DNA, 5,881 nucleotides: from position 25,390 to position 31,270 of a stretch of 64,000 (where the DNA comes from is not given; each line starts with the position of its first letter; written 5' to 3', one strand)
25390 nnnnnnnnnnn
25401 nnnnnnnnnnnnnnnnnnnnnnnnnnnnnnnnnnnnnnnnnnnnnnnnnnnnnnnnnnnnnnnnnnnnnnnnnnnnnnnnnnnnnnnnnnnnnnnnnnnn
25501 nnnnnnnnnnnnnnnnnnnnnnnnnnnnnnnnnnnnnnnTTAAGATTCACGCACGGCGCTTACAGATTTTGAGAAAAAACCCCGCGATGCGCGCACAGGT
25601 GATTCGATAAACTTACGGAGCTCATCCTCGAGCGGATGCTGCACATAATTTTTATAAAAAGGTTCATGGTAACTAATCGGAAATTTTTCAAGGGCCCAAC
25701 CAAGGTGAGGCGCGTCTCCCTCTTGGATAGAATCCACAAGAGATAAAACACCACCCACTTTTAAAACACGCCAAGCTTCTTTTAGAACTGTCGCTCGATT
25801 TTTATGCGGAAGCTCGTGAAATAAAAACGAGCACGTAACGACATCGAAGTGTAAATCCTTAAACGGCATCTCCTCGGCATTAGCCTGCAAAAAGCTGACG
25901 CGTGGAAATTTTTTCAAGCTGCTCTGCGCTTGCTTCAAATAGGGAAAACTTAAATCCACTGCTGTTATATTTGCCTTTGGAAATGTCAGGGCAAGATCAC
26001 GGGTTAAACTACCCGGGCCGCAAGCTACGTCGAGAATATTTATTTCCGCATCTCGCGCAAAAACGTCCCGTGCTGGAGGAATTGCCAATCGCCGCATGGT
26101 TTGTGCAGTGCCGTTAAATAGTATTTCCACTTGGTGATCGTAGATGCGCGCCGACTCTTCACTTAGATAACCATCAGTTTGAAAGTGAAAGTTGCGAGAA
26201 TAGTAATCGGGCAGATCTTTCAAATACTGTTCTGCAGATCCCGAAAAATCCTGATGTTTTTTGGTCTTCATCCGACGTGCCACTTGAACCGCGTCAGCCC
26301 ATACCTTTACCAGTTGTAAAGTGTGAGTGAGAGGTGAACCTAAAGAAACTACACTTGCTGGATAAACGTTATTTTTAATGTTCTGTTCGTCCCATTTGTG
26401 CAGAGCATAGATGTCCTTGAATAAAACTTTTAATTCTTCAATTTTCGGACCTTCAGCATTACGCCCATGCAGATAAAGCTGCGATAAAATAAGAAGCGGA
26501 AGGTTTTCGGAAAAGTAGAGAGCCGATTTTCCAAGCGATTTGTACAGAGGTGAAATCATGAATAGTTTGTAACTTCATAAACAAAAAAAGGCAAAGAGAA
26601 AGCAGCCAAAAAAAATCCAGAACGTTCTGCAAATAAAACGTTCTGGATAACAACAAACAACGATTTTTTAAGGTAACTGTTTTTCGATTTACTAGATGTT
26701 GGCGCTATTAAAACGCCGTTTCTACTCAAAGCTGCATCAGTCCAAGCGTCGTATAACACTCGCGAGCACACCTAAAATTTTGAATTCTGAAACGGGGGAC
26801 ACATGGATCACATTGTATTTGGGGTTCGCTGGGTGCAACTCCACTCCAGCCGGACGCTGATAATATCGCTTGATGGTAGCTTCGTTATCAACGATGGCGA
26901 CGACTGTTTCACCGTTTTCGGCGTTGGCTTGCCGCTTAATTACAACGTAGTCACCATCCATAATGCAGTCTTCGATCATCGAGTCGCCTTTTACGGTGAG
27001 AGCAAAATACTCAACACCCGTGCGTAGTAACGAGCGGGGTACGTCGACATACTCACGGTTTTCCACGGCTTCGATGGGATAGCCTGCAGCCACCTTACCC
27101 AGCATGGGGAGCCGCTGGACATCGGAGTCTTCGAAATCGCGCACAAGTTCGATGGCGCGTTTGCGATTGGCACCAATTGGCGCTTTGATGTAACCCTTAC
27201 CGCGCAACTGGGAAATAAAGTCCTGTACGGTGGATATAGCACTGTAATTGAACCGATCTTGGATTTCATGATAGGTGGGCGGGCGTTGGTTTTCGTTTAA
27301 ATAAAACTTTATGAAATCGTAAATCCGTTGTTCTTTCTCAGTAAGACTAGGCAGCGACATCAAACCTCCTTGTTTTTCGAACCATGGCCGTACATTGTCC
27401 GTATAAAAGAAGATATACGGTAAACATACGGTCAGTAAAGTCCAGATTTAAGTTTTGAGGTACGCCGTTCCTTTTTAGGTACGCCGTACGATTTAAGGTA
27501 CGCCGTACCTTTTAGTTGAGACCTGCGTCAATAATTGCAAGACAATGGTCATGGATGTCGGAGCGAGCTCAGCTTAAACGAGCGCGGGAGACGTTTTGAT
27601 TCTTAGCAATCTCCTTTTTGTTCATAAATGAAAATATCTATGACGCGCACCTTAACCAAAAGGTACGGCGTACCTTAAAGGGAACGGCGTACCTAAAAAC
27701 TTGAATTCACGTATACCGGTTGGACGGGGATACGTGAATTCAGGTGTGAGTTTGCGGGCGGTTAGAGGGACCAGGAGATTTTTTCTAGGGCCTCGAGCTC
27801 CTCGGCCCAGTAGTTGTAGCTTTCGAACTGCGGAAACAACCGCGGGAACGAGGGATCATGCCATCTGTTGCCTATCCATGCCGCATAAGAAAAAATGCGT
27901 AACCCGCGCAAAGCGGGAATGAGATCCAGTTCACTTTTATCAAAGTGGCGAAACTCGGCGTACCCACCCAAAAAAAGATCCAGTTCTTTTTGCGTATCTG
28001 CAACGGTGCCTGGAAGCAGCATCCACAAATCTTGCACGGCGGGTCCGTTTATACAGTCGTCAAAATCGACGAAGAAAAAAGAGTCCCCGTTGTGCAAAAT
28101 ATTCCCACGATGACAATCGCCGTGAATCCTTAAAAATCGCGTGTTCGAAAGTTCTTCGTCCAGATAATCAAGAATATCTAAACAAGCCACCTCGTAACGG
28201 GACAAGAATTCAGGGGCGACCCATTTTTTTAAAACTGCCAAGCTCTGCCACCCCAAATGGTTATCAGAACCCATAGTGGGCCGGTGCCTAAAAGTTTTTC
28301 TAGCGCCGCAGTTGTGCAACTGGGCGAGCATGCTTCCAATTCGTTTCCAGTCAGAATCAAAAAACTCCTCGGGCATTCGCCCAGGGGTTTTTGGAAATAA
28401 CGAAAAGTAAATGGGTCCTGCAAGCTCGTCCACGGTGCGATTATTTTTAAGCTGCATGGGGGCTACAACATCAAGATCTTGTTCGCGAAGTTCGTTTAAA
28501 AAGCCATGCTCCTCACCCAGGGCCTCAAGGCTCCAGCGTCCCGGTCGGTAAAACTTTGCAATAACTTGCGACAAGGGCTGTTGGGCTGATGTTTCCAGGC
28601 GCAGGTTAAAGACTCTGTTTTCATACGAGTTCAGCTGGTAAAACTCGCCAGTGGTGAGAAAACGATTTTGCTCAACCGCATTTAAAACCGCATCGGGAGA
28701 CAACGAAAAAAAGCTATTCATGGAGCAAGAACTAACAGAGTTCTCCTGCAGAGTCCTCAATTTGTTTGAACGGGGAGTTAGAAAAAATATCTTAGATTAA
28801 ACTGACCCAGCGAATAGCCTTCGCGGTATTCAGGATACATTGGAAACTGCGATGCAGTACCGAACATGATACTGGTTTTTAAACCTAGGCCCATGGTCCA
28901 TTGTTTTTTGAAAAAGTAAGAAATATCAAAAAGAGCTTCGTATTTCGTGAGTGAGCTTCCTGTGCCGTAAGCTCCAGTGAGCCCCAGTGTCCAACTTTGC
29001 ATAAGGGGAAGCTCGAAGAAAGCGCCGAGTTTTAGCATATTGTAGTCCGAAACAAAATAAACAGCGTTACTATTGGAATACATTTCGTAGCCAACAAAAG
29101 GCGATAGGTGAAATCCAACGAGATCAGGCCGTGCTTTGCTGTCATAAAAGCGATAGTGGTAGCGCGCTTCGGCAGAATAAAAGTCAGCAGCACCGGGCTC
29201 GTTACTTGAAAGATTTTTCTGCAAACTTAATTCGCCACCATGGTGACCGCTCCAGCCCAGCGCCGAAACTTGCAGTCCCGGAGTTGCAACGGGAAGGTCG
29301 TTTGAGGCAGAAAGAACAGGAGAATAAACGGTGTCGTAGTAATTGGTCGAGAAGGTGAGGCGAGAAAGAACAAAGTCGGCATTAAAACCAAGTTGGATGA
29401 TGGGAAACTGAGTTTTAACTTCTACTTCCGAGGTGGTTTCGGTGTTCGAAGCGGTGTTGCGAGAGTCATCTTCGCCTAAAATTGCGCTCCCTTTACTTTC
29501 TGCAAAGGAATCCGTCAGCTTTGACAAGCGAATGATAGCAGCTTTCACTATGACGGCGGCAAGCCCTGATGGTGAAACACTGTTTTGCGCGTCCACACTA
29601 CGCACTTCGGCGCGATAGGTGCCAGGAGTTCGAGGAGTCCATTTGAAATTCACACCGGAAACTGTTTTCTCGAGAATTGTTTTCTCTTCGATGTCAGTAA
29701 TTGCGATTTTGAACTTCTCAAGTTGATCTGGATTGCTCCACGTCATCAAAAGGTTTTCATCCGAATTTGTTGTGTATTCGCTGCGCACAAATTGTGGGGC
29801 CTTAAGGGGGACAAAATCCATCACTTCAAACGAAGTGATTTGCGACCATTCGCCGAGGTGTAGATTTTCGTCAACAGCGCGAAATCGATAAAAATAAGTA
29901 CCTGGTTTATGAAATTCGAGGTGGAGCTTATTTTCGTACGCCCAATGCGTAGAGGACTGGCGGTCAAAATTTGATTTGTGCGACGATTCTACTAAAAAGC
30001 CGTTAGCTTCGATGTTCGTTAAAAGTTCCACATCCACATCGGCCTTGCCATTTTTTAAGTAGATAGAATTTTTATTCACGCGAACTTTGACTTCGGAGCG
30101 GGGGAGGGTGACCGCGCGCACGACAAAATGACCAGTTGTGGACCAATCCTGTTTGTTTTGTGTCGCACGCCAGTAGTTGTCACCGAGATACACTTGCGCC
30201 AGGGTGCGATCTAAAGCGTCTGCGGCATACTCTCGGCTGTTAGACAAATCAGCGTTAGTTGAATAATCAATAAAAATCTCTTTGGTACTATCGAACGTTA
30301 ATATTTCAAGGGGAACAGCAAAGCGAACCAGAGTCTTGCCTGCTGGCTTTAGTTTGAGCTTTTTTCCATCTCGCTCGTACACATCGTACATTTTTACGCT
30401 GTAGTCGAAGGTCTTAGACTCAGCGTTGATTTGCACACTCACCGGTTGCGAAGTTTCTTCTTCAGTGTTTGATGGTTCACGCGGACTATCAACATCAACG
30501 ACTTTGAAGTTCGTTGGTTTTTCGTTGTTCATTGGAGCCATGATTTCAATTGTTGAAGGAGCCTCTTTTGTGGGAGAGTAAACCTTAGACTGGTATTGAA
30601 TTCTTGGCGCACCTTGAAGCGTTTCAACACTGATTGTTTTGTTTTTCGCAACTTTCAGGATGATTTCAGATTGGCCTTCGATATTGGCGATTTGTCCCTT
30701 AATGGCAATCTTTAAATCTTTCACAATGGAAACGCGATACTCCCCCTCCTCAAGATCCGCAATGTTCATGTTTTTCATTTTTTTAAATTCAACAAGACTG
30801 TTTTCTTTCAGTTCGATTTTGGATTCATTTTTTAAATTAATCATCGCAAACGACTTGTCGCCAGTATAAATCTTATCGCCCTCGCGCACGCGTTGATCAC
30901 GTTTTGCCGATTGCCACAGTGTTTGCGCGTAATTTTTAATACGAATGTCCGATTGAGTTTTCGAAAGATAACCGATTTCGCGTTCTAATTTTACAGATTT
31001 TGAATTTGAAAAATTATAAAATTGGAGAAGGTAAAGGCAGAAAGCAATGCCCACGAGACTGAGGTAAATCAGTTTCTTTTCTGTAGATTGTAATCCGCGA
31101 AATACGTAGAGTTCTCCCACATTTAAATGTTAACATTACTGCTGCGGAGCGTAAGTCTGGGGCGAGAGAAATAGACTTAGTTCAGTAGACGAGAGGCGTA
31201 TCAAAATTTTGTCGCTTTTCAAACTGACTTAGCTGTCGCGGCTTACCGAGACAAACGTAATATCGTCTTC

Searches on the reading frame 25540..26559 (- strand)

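Call 13: search_protein_families(library=pfam, proteins=[window:25540-26559:-], max_evalue=0.001)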
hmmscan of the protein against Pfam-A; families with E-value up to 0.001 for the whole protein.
window:25540-26559:- (339 aa): 9 families
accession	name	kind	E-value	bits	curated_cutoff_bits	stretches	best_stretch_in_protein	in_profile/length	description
PF13649.12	Methyltransf_25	-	2.3e-24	86.4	27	1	175-270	1-97/97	Methyltransferase domain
PF08241.18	Methyltransf_11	-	5.2e-23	81.9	21.2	1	176-273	1-94/95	Methyltransferase domain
PF01209.24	Ubie_methyltran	-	2.4e-18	66.8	20.1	1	168-276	44-153/233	ubiE/COQ5 methyltransferase family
PF13847.12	Methyltransf_31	-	1.4e-17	64.1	27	1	171-278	3-113/145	Methyltransferase domain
PF08242.18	Methyltransf_12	-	4.5e-16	59.8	30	1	176-272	1-98/98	Methyltransferase domain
PF13489.12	Methyltransf_23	-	6e-08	33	27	1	167-279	16-121/164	Methyltransferase domain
PF05175.20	MTS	-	1.9e-07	31.3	23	1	170-281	30-145/170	Methyltransferase small domain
PF00891.24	Methyltransf_2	-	0.00055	19.8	22.3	1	139-280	30-170/210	O-methyltransferase domain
PF01728.25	FtsJ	-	0.00097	19.5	24.1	0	171-246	21-100/181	FtsJ-like methyltransferase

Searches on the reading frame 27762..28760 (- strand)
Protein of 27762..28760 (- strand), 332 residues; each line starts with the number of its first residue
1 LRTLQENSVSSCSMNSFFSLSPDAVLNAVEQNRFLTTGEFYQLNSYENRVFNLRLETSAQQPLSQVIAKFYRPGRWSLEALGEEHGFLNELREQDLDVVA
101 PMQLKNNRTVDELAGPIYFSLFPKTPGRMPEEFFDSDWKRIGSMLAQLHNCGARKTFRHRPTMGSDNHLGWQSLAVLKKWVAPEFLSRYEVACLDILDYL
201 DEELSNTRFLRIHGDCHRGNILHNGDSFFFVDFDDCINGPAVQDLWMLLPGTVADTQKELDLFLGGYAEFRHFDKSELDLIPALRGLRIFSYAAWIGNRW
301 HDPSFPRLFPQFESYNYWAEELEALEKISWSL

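Call 51: search_protein_families(library=pfam, proteins=[window:27762-28760:-], max_evalue=0.01)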
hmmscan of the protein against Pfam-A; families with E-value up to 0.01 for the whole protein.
window:27762-28760:- (332 aa): 2 families
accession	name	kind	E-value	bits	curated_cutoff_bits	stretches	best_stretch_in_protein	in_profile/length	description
PF01636.29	APH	-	2e-25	90.4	23.2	1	46-278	9-236/239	Phosphotransferase enzyme family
PF19974.5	TCAD9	-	0.0038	16.9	40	1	198-248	286-337/429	Ternary complex associated domain 9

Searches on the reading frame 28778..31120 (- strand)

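Call 51: search_protein_families(library=pfam, proteins=[window:28778-31120:-], max_evalue=0.01)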
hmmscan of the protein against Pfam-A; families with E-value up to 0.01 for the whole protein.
window:28778-31120:- (780 aa): 1 family
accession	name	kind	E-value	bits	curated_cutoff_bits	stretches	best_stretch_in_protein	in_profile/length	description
PF04773.18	FecR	-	2.1e-05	25.3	24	1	82-171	1-95/97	FecR protein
